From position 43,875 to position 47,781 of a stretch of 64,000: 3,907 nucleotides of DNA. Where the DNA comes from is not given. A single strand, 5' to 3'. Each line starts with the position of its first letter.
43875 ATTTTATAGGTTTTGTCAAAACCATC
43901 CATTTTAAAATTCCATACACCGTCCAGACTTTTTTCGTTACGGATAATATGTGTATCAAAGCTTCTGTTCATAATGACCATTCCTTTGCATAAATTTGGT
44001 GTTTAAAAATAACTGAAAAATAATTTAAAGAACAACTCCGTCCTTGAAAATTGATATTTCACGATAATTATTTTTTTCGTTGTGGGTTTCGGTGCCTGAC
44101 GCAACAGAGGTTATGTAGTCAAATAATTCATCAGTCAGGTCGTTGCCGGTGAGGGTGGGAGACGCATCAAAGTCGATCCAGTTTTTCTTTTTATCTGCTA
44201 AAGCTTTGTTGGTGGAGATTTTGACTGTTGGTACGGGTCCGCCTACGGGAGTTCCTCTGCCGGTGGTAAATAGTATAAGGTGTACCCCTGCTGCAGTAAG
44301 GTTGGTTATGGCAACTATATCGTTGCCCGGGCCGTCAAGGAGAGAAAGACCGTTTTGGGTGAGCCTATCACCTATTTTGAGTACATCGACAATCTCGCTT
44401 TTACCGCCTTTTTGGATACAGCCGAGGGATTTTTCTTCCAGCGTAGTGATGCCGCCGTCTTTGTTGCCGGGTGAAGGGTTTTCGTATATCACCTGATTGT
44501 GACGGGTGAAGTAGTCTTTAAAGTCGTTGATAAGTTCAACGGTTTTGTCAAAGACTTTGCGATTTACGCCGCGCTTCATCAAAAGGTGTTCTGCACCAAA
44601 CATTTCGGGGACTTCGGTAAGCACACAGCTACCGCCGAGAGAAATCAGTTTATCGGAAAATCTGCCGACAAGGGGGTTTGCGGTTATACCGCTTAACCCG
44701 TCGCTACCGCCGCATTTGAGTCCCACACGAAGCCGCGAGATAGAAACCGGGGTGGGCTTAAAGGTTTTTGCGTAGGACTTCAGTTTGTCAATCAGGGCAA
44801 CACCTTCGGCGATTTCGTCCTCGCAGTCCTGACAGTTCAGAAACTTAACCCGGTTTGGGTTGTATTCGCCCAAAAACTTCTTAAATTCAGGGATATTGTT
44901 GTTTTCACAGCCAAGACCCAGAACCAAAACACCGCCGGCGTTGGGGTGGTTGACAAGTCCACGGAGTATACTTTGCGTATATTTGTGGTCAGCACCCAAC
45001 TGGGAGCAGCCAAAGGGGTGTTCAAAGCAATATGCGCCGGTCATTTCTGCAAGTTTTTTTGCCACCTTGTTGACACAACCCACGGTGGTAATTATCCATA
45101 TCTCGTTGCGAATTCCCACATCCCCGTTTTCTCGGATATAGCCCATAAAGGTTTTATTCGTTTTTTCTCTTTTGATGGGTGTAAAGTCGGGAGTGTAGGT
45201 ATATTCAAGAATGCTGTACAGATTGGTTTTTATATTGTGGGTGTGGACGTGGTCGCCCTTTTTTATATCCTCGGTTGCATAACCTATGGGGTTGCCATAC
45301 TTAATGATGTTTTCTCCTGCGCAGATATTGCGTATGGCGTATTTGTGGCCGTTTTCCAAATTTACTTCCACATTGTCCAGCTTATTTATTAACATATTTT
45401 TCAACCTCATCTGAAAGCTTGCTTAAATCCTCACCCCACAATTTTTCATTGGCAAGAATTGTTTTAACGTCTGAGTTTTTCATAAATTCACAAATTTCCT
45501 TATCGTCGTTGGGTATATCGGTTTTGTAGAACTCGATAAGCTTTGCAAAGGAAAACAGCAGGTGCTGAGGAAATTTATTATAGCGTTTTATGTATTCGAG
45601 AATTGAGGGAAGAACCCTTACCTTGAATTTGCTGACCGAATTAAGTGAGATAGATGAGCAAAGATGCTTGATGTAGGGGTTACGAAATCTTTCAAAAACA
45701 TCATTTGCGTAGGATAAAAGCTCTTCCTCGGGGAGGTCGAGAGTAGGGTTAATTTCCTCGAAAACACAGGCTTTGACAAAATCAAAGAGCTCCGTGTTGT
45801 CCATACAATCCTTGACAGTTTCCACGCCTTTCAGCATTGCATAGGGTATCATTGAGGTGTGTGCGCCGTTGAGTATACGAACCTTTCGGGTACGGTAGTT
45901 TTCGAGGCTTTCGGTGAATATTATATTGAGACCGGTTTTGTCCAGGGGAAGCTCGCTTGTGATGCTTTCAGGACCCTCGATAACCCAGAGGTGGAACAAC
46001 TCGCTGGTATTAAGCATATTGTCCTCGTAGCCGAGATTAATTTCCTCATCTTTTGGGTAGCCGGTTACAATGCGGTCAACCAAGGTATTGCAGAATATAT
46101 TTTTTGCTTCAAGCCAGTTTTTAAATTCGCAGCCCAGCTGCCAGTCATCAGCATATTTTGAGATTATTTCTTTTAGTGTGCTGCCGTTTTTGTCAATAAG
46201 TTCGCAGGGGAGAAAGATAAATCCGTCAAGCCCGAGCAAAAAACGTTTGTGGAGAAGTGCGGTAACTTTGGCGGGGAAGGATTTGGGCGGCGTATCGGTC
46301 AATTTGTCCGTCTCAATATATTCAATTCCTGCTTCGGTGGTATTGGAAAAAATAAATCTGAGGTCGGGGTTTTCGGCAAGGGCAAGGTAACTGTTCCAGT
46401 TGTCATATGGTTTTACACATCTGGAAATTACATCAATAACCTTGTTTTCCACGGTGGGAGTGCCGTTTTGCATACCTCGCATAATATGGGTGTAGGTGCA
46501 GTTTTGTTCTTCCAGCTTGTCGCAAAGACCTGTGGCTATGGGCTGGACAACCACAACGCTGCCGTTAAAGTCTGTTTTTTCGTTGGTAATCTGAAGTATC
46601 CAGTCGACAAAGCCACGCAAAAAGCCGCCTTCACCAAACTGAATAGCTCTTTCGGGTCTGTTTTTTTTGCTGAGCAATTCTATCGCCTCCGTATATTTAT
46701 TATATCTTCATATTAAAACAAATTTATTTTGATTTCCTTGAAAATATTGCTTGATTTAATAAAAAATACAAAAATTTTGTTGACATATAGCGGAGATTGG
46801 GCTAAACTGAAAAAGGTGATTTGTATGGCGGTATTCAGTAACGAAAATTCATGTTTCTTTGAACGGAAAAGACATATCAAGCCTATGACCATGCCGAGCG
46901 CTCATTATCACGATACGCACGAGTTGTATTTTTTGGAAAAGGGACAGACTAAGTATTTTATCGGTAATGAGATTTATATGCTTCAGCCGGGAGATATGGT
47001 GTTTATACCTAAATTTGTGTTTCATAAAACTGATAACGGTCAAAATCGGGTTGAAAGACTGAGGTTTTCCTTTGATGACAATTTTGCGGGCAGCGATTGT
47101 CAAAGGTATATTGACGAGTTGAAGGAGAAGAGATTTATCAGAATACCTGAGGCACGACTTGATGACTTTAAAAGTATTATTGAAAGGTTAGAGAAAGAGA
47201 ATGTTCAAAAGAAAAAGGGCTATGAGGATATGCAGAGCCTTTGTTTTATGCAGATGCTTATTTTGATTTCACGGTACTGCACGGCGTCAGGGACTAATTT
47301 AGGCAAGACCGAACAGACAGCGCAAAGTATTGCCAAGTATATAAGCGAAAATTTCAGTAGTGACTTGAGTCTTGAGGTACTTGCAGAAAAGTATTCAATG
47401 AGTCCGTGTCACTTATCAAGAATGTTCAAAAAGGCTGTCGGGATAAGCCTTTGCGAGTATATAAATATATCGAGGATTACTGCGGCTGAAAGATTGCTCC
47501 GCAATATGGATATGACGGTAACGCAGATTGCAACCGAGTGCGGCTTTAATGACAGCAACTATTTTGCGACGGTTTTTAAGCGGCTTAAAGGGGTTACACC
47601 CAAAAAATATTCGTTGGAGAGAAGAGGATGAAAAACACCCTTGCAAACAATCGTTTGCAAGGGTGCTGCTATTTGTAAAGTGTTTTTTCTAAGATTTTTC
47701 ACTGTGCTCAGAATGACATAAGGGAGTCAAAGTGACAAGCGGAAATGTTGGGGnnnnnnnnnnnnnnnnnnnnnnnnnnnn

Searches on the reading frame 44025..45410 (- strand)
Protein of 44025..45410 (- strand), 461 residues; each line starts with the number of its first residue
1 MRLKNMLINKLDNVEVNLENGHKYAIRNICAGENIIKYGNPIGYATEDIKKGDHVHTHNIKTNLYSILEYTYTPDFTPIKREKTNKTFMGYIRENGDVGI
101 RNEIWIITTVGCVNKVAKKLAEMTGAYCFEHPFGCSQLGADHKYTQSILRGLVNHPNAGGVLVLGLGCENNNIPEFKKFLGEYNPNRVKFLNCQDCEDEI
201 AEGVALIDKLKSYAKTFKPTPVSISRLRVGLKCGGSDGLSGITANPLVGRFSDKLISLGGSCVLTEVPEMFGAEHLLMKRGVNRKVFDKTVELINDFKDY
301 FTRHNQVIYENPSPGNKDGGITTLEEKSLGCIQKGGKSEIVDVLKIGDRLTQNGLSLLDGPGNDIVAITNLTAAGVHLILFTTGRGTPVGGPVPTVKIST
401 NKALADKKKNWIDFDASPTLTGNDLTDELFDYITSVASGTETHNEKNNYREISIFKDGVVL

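Call 46: search_protein_families(library=pfam, proteins=[window:44025-45410:-], max_evalue=0.01)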
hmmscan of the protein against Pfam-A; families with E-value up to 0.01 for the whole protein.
window:44025-45410:- (461 aa): 3 families
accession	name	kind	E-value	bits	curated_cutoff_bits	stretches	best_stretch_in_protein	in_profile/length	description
PF20629.2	GD_AH_C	-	1.5e-99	332.7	26.8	1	224-459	1-241/242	D-galactarate/Altronate dehydratase, C-terminal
PF04295.18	GD_AH_second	-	4.5e-44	150.2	27.3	1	90-214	1-135/136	D-galactarate dehydratase/Altronate hydrolase, second domain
PF08666.17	SAF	-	3.8e-05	24.6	21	1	31-61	32-63/63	SAF domain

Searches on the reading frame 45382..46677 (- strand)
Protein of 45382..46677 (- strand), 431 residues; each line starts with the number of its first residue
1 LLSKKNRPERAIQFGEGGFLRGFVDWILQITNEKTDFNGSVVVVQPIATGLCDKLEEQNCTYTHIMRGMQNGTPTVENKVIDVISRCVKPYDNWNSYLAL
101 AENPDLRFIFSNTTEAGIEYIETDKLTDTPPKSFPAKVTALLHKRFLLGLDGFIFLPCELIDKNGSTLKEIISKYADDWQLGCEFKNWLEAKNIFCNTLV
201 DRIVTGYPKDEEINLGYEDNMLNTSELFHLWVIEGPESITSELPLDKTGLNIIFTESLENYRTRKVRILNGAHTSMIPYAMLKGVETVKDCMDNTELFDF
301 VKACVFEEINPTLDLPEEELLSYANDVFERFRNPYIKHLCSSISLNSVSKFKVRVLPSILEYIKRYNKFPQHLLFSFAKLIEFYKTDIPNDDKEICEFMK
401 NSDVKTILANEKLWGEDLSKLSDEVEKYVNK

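Call 46: search_protein_families(library=pfam, proteins=[window:45382-46677:-], max_evalue=0.01)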
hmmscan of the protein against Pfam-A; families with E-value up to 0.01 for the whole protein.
window:45382-46677:- (431 aa): 2 families
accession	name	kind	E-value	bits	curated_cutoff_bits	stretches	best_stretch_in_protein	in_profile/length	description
PF01232.29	Mannitol_dh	-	1.2e-32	114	27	1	10-246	2-198/199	Mannitol dehydrogenase Rossmann domain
PF08125.19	Mannitol_dh_C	-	1.6e-32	113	30.7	1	258-427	2-181/190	Mannitol dehydrogenase C-terminal domain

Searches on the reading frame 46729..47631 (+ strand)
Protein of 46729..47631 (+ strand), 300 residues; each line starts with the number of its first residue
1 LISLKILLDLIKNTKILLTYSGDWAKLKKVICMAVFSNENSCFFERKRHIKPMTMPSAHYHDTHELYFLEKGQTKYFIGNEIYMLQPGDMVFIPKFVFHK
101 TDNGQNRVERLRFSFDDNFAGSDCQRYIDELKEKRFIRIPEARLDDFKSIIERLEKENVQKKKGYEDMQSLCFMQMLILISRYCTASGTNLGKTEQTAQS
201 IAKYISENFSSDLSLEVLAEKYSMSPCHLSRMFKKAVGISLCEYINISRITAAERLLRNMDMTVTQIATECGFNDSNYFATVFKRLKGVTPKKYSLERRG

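Call 52: search_protein_families(library=ncbifam, proteins=[window:46729-47631:+], max_evalue=0.00001)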
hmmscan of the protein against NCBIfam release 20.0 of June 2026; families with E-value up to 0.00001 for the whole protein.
window:46729-47631:+ (300 aa): 32 families (the best 25 are shown)
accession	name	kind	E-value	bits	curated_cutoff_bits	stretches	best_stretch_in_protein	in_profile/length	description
NF010028.0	PRK13503.1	equivalog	7.5e-32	110.8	288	1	53-294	25-269/278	HTH-type transcriptional activator RhaS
NF007860.0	PRK10572.1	equivalog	9.9e-26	90.2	208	1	71-295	57-282/292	arabinose operon transcriptional regulator AraC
NF047455.1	TF_Staph_AryK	equivalog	1.4e-25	89.7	850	1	58-296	17-257/759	transcriptional regulator AryK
NF010025.2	PRK13500.1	equivalog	2e-23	83.4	525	1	57-294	32-274/282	HTH-type transcriptional activator RhaR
NF010026.0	PRK13501.1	equivalog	4.2e-22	78.7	363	1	57-295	32-275/290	HTH-type transcriptional activator RhaR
NF047788.1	TransRegPocR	equivalog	7.7e-21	74.6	500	1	197-295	190-288/296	transcriptional regulator PocR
TIGR04094.1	adjacent_YSIRK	equivalog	1.9e-20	73.2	200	1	194-294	283-382/383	YSIRK-targeted surface antigen transcriptional regulator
NF010027.0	PRK13502.1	equivalog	7.3e-19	68.3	384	1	59-294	34-274/282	HTH-type transcriptional activator RhaR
NF049932.1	TranspRegBtr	equivalog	3.3e-18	65.5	900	1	68-299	35-267/531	bacillibactin transport transcriptional regulator Btr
NF007243.0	PRK09685.1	equivalog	7e-17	61.8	199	1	175-295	177-299/303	transcriptional regulator FeaR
NF007693.0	PRK10371.1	equivalog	3.5e-15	56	253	1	198-295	200-297/309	transcriptional regulator MelR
NF008564.0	PRK11511.1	equivalog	6.7e-15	55.3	202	1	197-296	10-109/127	MDR efflux pump AcrAB transcriptional activator MarA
NF012198.0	MarA_TF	equivalog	8.9e-15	54.9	250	1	197-296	10-109/124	MDR efflux pump AcrAB transcriptional activator MarA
NF007584.0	PRK10219.1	equivalog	1.4e-13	51.1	174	1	195-295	4-104/107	superoxide response transcriptional regulator SoxS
TIGR02297.1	HpaA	equivalog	1.5e-13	50.7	274.65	1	58-294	38-284/287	4-hydroxyphenylacetate catabolism regulatory protein HpaA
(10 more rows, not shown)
